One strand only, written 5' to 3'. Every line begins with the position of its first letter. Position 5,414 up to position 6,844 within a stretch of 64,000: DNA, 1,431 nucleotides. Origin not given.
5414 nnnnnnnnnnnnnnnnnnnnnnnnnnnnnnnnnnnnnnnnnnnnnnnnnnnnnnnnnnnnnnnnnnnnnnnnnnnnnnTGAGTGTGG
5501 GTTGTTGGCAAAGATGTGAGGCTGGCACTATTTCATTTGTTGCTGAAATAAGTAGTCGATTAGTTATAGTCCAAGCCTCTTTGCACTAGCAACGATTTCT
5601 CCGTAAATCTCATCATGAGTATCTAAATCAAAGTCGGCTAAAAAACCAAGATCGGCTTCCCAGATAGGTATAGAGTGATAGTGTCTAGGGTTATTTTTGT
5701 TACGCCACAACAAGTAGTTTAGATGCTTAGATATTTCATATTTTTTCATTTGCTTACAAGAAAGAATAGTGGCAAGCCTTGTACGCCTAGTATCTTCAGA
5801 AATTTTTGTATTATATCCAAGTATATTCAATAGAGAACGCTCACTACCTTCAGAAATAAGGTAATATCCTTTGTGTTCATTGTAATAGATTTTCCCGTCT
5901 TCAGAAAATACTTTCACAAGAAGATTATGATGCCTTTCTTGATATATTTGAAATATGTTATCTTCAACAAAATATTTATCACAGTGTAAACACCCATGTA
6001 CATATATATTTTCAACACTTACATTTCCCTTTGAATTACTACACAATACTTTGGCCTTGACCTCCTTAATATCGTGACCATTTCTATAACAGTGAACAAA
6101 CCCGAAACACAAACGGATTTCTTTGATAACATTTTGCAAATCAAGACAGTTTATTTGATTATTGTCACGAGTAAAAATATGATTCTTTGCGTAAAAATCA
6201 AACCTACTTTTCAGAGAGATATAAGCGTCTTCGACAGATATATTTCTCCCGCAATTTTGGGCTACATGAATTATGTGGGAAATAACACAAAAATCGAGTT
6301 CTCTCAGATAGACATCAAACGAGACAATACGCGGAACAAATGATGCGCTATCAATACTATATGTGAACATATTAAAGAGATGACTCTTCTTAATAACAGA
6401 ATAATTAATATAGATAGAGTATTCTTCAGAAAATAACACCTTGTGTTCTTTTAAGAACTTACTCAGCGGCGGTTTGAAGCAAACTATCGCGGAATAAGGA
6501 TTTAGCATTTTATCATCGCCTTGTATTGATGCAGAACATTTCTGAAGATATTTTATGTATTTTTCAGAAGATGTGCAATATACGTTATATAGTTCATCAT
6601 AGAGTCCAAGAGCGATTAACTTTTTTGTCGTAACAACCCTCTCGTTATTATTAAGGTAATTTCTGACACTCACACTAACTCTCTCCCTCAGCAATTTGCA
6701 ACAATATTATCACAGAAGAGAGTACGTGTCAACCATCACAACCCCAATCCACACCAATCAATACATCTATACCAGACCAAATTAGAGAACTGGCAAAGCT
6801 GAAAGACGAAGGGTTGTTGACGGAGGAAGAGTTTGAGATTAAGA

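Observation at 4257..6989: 2.7-kb AT-rich island bracketed by a perfect 21-bp direct repeat at the yggS 3' end, with no recognisable recombinase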

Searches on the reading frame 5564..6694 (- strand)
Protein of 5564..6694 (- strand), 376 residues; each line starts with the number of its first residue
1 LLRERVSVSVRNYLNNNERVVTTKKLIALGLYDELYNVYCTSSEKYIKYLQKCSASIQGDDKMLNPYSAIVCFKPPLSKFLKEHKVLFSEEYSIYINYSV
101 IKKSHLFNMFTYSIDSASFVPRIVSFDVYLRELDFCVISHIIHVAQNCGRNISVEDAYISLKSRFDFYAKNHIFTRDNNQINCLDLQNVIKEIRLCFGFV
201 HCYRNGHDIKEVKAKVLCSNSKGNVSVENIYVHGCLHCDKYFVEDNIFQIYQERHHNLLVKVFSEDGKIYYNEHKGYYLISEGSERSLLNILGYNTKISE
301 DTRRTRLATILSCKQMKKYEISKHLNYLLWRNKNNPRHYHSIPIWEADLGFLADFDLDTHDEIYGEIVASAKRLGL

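Call 13: search_protein_families(library=phrogs, proteins=[window:5567-6694:-], max_evalue=1)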
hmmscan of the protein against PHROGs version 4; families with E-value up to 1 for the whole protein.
window:5567-6694:- (376 aa): 2 families
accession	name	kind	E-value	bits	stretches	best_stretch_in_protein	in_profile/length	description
phrog_3163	-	unknown function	0.17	12.8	1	190-232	58-101/121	-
phrog_15216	-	unknown function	0.88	10.7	0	224-243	39-58/78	-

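Call 14: search_protein_families(library=padloc, proteins=[window:5567-6694:-], max_evalue=1)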
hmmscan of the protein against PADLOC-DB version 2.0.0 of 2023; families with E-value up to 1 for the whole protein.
window:5567-6694:- (376 aa): 0 families

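Call 15: search_protein_families(library=pfam, proteins=[window:5567-6694:-], max_evalue=1)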
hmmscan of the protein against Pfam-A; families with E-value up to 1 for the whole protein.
window:5567-6694:- (376 aa): 0 families

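Call 16: search_protein_families(library=ncbifam, proteins=[window:5567-6694:-], max_evalue=1)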
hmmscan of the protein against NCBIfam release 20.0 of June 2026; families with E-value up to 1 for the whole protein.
window:5567-6694:- (376 aa): 0 families

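Call 18: find_encoding_contigs(protein=window:5564-6694:-, flank=10000, max_places=10)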
Protein window:5564-6694:- (376 aa): no gene with exactly this product is on record in the collection.

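Call 19: find_encoding_contigs(protein=window:5567-6673:-, flank=10000, max_places=10)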
Protein seq(369 aa) (369 aa): 2 contigs read that carry it; 1 place shown.
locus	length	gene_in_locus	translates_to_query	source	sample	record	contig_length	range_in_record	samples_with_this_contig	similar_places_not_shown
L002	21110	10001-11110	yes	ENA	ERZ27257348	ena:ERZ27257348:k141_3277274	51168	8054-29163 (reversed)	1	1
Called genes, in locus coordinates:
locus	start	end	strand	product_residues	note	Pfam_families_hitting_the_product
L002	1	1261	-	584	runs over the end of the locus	-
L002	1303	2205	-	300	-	PF00528:BPD_transp_1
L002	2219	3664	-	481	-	PF00528:BPD_transp_1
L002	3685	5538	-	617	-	PF00150:Cellulase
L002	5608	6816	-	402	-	-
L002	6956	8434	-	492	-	PF18127:NAMPT_N, PF04095:NAPRTase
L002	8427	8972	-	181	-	PF00857:Isochorismatase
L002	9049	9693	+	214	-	PF01168:Ala_racemase_N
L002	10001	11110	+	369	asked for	-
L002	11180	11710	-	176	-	-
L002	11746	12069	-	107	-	PF27000:PH_gly_zipper (weak)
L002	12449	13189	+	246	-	PF09560:Spore_YunB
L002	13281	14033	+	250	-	-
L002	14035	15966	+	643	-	PF22745:Nlig-Ia, PF01653:DNA_ligase_aden, PF03120:OB_DNA_ligase, PF03119:DNA_ligase_ZBD, PF14520:HHH_5 (weak), PF12826:HHH_2, PF00533:BRCT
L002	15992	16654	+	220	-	PF00081:Sod_Fe_N, PF02777:Sod_Fe_C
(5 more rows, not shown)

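Call 24: find_homologous_proteins(query=window:5567-6673:-, max_evalue=0.001)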
Query window:5567-6673:- (369 aa): 1 proteins with E <= 0.001 among 1126 candidates.
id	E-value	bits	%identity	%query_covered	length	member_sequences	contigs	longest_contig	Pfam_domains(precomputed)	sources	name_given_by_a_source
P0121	1.3e-247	839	100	100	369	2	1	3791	-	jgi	-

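Call 26: find_encoding_contigs(protein=P0121, flank=10000, max_places=10)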
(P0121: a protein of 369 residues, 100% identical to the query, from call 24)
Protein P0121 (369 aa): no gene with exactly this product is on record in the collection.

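Call 28: find_related_loci(query=window:5567-6673:-, collection=metagenome_contigs, flank=10000)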
Query window:5567-6673:- (369 aa) in metagenome_contigs; peptide patterns used: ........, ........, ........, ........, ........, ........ (x = any residue, [..] = any of these).
54 stretches matched a pattern, but none encodes a relative of the query by tblastn (E <= 1e-3).
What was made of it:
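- Tried and rejected: A protein-based scan found nothing (call 28).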

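Call 45: search_protein_representatives(protein=window:5567-6673:-)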
Query: 369 residues. Proteins with E-value up to 0.001 (for the whole library): 414; up to 1e-10: 13; up to 1e-30: 5. The best 150 are listed.
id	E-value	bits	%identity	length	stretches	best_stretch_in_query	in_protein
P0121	4.1e-248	838.6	100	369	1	2-369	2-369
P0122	1.0e-55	205.6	53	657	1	173-365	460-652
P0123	1.3e-53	198.7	49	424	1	164-369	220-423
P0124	1.0e-51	192.5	50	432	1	178-363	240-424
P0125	4.1e-44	167.4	43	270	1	181-349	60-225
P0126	3.2e-16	75.7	31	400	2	177-366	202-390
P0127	8.2e-15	71.0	31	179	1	185-364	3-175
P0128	1.2e-14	70.5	30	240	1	164-352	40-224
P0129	3.6e-13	65.6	33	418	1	172-367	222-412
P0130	4.8e-12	61.9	31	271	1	140-357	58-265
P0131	1.6e-11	60.2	28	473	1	183-357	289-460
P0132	6.3e-11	58.3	31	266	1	195-360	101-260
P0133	6.6e-11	58.2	25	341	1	13-346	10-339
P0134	2.1e-10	56.6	30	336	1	105-367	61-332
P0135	2.3e-10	56.4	32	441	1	194-367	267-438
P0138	6.9e-10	54.8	26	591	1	184-356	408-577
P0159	2.0e-08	50.0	27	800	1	152-357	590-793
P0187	1.5e-07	47.2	29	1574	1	190-358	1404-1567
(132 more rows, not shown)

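Call 46: search_protein_families(library=pfam, proteins=[P0122, P0123, P0124, P0126, P0129, P0131, P0133, P0138, P0159, P0187], max_evalue=0.01)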
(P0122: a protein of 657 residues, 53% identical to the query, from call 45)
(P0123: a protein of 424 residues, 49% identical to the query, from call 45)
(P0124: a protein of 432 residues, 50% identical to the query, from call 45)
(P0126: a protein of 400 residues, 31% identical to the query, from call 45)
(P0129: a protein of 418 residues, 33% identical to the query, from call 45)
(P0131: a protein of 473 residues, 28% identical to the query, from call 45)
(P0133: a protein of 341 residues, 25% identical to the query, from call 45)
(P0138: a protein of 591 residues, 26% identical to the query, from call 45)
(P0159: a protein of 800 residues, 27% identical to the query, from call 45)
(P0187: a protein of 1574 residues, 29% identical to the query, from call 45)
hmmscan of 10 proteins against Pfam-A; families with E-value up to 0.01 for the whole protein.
P0122 (657 aa): 0 families

P0123 (424 aa): 1 family
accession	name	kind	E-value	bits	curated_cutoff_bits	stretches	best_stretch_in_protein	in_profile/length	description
PF12171.14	zf-C2H2_jaz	-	0.0065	17.1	22.6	0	50-66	2-18/27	Zinc-finger double-stranded RNA-binding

P0124 (432 aa): 0 families

P0126 (400 aa): 1 family
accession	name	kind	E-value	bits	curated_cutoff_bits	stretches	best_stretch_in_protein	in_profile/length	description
PF14441.12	OTT_1508_deam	-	0.0057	17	27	0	32-63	8-41/64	OTT_1508-like deaminase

P0129 (418 aa): 0 families

P0131 (473 aa): 2 families
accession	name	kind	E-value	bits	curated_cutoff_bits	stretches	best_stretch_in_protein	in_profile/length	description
PF24292.1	DUF7479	-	0.00018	22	27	0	6-47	4-45/60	Domain of unknown function (DUF7479)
PF06810.17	Phage_scaffold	-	0.0061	17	35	1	168-273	40-143/170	Phage capsid assembly scaffolding protein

P0133 (341 aa): 0 families

P0138 (591 aa): 1 family
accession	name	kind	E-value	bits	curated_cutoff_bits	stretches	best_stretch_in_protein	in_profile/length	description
PF01661.27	Macro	-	1.7e-39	134.9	22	1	19-131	1-118/118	Macro domain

P0159 (800 aa): 1 family
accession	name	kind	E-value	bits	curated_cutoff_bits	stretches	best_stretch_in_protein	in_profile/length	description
PF13306.12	LRR_5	-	3.8e-51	172.7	27.7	3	285-394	15-123/127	BspA type Leucine rich repeat region (6 copies)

P0187 (1574 aa): 1 family
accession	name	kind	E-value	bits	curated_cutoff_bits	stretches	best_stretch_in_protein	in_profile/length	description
PF13638.12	PIN_4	-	2.5e-14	54.1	21.9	1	656-778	1-129/132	PIN domain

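Call 47: predict_structure(protein=window:5567-6673:-)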
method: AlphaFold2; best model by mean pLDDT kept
length: 369 residues; sequences in the alignment: 1
mean_pLDDT: 33.2   pTM: 0.22
mean pLDDT of the five models: 33.2, 32.3, 28.8, 26.6, 26.3
residues with pLDDT >= 90: 0; 70-90: 0; 50-70: 0; < 50: 369
segments of 3 or more residues with pLDDT < 50: 1-369
pLDDT, mean of each block of 10 residues (from residue 1): 33 31 28 32 31 28 31 36 29 27 26 28 29 30 27 25 26 35 38 32 36 38 36 29 31 30 25 35 42 44 38 43 42 34 38 44 40
secondary structure, 60 per line:
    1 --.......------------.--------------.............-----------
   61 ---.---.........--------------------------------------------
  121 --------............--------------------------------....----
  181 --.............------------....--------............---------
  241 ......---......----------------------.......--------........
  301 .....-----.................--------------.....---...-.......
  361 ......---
elements in order: H3-9 H37-49 H68-76 H129-140 E173-176 E183-195 E208-211 E220-231 E241-246 E250-255 H278-284 H293-305 H311-327 H342-346 H354-366
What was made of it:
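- Tried and rejected: The single-sequence AlphaFold model was useless (pLDDT 33; call 47).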

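Call 81: search_dna_similar(query=window:5567-6673:-, collection=phages, mode=protein, max_evalue=0.01)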
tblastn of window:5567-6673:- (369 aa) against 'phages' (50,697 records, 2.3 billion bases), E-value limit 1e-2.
No match.

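Call 82: search_dna_similar(query=window:5567-6673:-, collection=plasmids, mode=protein, max_evalue=0.01)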
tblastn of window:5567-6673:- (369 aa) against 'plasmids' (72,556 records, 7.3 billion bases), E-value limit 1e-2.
No match.

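Call 85: search_protein_families(library=pfam, alignment_id=A2, max_evalue=0.0001)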
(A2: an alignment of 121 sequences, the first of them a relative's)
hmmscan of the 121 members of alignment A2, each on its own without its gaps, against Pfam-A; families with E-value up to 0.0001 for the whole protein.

A. member 1, P0122 (657 aa): 0 families

B. families by the number of members that match (of 121 scanned): 15 families
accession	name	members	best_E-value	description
PF13306.12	LRR_5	3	3.8e-51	BspA type Leucine rich repeat region (6 copies)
PF24292.1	DUF7479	3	1.1e-08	Domain of unknown function (DUF7479)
PF01661.27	Macro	2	1.7e-39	Macro domain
PF08238.18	Sel1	2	3.2e-38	Sel1 repeat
PF14622.11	Ribonucleas_3_3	2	3.7e-09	Ribonuclease-III-like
PF06107.17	DUF951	1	8.6e-08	Bacterial protein of unknown function (DUF951)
PF13248.11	Zn_ribbon_3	1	1.1e-07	zinc-ribbon domain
PF02229.22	PC4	1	1.6e-07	Transcriptional Coactivator p15 (PC4)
PF13240.11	Zn_Ribbon_1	1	3.8e-07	zinc-ribbon domain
PF00035.32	dsrm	1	6.9e-07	Double-stranded RNA binding motif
PF20195.4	DUF6558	1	3.6e-06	Phage tail protein N-terminal domain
PF15731.11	MqsA_antitoxin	1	3.7e-06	Antitoxin component of bacterial toxin-antitoxin system, MqsA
PF12773.13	DZR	1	1.1e-05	Double zinc ribbon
PF07521.17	RMMBL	1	1.7e-05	Zn-dependent metallo-hydrolase RNA specificity domain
PF12073.14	DUF3553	1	1.8e-05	Protein of unknown function (DUF3553)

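Call 95: search_protein_families(library=padloc, alignment_id=A2, max_evalue=0.001)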
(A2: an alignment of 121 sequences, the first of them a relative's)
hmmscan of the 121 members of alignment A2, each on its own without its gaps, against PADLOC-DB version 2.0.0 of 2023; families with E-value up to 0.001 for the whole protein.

A. member 1, P0122 (657 aa): 2 families
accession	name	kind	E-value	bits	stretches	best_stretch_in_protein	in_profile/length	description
PDLC03923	MkoB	-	1.4e-21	75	1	15-314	4-284/454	-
PDLC03922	MkoB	-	4e-19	67.3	1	26-298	7-285/610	-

B. families by the number of members that match (of 121 scanned): 8 families
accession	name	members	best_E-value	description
PDLC03923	MkoB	1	1.4e-21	-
PDLC03922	MkoB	1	4e-19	-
PDLC03865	LmuB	1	2.6e-07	-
PDLC00623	ZorC1|ZorC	1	1.1e-06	EH signature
PDLC03859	LmuB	1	1.4e-06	-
PDLC02870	DpdF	1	0.00035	DpdF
PDLC00551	JetC2|JetC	1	0.00085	DUF3584 domain; MukB-like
PDLC00512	JetC1|JetC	1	0.00098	DUF3584 domain; MukB-like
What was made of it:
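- The conserved domain occurs at the C-terminus of proteins with many unrelated N-termini: Macro, LRR, Sel1, RNase III-like, PIN and MkoB-like (calls 46, 85, 95).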
